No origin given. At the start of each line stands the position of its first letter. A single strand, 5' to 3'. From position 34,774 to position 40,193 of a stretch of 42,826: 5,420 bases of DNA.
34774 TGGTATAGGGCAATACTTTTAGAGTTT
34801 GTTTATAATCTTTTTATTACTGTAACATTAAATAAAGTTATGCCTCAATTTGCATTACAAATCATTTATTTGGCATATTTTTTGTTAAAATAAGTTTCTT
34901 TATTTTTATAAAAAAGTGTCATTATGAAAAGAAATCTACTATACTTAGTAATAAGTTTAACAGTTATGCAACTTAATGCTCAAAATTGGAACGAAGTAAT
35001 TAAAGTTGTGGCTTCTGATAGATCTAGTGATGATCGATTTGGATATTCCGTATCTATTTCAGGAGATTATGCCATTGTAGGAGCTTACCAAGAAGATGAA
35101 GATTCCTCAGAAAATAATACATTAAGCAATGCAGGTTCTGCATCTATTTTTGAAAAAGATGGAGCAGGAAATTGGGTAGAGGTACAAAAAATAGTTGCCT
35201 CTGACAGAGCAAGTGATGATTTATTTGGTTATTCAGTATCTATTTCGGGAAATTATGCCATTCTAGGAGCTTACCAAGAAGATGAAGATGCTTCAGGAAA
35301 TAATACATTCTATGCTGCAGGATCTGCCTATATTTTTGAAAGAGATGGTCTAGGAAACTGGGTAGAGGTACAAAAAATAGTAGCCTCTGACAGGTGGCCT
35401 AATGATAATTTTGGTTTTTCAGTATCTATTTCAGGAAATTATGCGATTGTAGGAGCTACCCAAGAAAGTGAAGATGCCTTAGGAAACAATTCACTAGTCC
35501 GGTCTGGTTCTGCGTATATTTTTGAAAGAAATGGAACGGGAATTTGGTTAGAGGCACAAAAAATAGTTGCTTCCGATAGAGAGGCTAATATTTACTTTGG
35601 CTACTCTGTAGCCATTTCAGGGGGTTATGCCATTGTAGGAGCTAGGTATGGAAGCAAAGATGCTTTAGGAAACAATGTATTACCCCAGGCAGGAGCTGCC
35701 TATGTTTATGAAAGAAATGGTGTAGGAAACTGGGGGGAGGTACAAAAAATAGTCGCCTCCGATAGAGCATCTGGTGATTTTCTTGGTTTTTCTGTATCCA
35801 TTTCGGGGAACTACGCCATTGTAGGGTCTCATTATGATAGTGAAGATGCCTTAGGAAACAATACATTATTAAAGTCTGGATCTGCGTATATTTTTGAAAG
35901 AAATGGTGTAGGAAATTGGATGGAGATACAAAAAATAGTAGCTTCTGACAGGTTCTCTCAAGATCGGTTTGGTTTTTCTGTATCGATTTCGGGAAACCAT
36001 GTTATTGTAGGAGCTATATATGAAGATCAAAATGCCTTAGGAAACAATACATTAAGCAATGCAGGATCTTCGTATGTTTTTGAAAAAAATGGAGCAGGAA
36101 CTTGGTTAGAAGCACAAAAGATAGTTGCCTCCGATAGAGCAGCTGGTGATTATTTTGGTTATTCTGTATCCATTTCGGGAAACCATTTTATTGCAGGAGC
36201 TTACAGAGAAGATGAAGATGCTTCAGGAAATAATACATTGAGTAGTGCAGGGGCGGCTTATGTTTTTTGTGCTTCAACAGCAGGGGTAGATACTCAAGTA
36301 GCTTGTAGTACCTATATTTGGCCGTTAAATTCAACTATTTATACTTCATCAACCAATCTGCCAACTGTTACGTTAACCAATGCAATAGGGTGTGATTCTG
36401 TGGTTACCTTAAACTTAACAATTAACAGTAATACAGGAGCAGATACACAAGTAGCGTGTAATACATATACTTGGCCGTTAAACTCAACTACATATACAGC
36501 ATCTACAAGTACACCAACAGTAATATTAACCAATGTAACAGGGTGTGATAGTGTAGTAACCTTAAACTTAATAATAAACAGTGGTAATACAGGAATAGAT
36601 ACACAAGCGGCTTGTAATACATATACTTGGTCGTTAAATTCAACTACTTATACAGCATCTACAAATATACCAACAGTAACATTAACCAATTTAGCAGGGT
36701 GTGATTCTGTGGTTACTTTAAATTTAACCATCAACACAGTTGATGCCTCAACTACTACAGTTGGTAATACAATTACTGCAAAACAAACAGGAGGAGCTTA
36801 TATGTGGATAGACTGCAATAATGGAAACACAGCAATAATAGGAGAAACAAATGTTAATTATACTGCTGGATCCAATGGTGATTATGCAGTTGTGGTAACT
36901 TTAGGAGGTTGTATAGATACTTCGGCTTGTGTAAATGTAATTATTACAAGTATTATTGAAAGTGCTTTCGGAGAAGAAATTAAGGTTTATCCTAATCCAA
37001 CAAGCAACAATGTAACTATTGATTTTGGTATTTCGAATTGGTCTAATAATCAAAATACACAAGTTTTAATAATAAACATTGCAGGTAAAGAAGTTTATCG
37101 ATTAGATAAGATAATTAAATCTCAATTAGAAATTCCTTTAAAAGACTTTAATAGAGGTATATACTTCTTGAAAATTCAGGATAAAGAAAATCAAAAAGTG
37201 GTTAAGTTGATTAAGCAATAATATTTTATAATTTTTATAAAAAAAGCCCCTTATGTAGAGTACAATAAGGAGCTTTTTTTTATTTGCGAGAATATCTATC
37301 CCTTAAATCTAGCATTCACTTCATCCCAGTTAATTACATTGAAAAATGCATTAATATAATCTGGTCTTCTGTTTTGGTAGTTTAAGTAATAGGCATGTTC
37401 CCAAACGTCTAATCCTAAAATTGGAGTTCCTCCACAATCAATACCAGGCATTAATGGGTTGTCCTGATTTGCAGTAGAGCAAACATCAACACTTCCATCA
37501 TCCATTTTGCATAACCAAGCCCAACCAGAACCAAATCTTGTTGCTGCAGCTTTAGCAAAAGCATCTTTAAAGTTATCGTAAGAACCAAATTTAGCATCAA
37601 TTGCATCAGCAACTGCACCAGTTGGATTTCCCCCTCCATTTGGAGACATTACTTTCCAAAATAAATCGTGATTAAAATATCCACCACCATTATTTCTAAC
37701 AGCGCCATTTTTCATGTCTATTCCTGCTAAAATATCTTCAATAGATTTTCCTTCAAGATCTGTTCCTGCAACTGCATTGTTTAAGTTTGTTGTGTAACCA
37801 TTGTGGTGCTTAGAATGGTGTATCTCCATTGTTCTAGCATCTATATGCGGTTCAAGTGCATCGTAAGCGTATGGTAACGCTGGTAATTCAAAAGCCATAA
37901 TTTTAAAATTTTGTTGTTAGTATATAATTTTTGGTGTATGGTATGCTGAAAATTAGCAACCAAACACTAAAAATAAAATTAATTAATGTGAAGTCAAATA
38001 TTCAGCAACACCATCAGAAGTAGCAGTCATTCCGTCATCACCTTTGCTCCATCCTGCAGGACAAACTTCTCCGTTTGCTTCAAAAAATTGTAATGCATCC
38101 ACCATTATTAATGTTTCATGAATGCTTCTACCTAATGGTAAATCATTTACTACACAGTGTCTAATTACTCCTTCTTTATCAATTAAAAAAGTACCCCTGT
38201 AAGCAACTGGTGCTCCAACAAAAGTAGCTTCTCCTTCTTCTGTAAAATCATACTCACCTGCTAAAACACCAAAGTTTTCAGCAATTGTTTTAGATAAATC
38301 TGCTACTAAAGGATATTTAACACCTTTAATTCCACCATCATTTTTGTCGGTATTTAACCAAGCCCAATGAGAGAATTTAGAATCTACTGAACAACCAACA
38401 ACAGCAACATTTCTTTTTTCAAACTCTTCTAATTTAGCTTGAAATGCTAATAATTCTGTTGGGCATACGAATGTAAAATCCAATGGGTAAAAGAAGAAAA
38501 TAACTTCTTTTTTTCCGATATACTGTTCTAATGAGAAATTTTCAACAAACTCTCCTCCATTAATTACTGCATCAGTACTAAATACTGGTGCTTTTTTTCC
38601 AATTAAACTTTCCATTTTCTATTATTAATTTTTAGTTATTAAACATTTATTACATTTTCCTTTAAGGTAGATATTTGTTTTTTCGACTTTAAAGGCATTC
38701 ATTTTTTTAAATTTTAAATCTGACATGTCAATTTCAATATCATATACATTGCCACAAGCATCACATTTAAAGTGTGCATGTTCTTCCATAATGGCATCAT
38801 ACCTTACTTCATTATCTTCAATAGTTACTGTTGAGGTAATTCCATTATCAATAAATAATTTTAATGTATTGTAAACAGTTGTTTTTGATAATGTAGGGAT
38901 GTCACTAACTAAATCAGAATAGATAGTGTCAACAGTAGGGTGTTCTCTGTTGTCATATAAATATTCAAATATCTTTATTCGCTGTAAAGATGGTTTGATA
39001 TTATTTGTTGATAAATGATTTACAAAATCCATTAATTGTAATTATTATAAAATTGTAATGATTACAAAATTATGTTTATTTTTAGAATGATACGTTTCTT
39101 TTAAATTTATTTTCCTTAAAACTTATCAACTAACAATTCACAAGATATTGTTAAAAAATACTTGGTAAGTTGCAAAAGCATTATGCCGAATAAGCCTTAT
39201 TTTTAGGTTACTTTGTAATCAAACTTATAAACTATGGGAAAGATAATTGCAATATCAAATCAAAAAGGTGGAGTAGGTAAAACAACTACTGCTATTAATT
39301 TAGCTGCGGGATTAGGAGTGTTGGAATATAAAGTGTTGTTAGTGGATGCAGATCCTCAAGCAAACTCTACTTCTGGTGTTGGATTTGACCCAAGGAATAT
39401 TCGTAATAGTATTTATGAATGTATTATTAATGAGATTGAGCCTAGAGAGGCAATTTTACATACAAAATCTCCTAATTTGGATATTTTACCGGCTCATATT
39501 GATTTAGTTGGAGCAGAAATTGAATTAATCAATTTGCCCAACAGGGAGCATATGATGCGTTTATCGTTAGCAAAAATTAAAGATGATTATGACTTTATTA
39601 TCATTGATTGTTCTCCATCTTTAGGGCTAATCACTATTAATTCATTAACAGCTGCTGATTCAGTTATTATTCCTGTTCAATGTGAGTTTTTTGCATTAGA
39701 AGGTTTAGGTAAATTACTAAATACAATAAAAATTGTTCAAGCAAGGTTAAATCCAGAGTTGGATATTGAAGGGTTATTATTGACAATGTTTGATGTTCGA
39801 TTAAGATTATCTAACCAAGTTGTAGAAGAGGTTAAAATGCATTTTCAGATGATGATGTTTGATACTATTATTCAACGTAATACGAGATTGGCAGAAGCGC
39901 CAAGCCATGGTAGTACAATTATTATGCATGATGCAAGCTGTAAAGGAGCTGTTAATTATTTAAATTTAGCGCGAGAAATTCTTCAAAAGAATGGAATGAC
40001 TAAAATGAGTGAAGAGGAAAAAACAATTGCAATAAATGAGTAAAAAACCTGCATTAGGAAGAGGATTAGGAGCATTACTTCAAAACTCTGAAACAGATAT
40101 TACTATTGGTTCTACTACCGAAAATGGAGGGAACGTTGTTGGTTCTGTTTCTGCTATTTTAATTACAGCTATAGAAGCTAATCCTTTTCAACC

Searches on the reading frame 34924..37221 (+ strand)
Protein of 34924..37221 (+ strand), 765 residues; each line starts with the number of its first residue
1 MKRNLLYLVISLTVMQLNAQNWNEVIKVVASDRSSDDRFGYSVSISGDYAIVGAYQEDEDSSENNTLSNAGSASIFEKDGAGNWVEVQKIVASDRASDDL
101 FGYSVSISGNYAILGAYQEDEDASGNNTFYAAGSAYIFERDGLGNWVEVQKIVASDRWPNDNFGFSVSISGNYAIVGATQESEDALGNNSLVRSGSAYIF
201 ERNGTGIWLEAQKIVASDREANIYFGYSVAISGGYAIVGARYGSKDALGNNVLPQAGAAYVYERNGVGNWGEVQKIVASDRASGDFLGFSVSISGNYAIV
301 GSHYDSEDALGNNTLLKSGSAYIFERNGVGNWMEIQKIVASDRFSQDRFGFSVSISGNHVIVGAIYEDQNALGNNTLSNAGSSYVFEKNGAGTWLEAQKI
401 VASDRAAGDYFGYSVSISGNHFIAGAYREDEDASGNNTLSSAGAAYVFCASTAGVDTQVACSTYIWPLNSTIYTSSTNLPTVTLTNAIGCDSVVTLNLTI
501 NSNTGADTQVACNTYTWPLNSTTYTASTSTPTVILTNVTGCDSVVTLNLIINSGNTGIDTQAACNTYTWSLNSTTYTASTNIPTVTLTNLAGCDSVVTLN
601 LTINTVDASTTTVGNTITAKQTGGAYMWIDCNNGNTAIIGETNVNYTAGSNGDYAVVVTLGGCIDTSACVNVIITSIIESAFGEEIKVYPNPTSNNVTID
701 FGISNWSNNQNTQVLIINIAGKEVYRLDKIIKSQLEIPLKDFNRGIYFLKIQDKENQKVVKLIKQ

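Call 39: search_protein_families(library=pfam, max_evalue=0.00001, proteins=[window:34924-37221:+])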
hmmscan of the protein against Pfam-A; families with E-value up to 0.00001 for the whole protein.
window:34924-37221:+ (765 aa): 3 families
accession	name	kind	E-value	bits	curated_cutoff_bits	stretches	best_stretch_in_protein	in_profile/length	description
PF14312.12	FG-GAP_2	-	1e-106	349.4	23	7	146-200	1-49/49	FG-GAP repeat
PF18962.6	Por_Secre_tail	-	1.4e-13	51.3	27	1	688-763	1-74/75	Secretion system C-terminal sorting domain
PF22232.2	TraI_hel_assoc_N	-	1.6e-06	29.1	27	0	337-375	27-65/99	TraI helicase-associated ssDNA bd, N-terminal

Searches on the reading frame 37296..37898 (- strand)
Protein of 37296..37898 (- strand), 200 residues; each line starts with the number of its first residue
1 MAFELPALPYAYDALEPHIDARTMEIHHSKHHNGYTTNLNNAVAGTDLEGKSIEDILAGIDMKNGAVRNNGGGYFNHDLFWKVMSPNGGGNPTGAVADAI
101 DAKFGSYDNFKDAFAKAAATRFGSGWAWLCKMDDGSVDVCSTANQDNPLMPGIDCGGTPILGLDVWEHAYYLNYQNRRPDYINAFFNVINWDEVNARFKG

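Call 39: search_protein_families(library=pfam, max_evalue=0.00001, proteins=[window:37296-37898:-])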
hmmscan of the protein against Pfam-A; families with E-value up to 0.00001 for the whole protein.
window:37296-37898:- (200 aa): 2 families
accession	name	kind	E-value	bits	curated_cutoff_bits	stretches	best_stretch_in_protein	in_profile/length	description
PF02777.23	Sod_Fe_C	-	9.8e-42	141.6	20.9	1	92-197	1-102/102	Iron/manganese superoxide dismutases, C-terminal domain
PF00081.27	Sod_Fe_N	-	1.1e-31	109.5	27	1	3-85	2-82/82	Iron/manganese superoxide dismutases, alpha-hairpin domain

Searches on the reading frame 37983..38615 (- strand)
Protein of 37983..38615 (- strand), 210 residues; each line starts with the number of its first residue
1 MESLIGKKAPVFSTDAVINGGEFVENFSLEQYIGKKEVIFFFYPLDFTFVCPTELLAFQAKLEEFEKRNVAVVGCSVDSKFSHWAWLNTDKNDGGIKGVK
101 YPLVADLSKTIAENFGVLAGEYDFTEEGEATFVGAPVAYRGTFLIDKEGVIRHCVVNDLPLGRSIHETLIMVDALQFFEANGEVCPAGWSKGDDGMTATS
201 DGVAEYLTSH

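Call 39: search_protein_families(library=pfam, max_evalue=0.00001, proteins=[window:37983-38615:-])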
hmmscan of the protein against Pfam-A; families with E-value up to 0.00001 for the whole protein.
window:37983-38615:- (210 aa): 3 families
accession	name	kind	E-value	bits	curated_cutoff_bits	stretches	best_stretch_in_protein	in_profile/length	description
PF00578.27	AhpC-TSA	-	1.3e-32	112.8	26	1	5-153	1-123/124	AhpC/TSA family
PF08534.16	Redoxin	-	2.2e-12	47.5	26.6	1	6-159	3-136/148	Redoxin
PF10417.14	1-cysPrx_C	-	1.1e-11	44.9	21.1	1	174-208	1-40/41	C-terminal domain of 1-Cys peroxiredoxin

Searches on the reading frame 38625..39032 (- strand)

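Call 39: search_protein_families(library=pfam, max_evalue=0.00001, proteins=[window:38625-39032:-])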
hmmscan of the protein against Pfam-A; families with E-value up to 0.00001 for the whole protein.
window:38625-39032:- (135 aa): 1 family
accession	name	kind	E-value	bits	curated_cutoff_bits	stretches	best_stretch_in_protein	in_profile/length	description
PF01475.25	FUR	-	1.5e-22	80.5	23.1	1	10-122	2-119/121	Ferric uptake regulator family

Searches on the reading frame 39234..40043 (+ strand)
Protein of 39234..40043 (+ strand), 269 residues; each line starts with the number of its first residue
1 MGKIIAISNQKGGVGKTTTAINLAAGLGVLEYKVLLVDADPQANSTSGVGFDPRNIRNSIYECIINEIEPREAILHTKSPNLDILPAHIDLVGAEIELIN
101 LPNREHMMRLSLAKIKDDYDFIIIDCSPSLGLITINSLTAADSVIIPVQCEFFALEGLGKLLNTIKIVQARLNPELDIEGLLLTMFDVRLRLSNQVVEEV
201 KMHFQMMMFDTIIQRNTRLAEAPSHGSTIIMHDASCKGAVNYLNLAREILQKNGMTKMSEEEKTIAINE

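Call 39: search_protein_families(library=pfam, max_evalue=0.00001, proteins=[window:39234-40043:+])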
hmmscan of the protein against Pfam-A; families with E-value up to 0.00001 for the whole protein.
window:39234-40043:+ (269 aa): 7 families
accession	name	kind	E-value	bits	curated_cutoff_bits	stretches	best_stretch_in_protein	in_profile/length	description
PF13614.12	AAA_31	-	1.9e-70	236.8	27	1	3-178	2-177/177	AAA domain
PF01656.29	CbiA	-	8.3e-24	84.4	25.4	1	5-229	1-125/125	CobQ/CobB/MinD/ParA nucleotide binding domain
PF00142.24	Fer4_NifH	-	1.3e-10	41.7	25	0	10-47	7-44/271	4Fe-4S iron sulfur cluster binding proteins, NifH/frxC family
PF09140.17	MipZ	-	3.8e-10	40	20.7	1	4-161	2-142/262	ATPase MipZ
PF06564.18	CBP_BcsQ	-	6.5e-09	36.1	21.3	1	3-228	2-212/234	Cellulose biosynthesis protein BcsQ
PF10609.15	ParA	-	9.1e-09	35.5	27.1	1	3-40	4-41/246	NUBPL iron-transfer P-loop NTPase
PF02374.21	ArsA_ATPase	-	1.1e-06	28.6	24.3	1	10-129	8-135/305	Anion-transporting ATPase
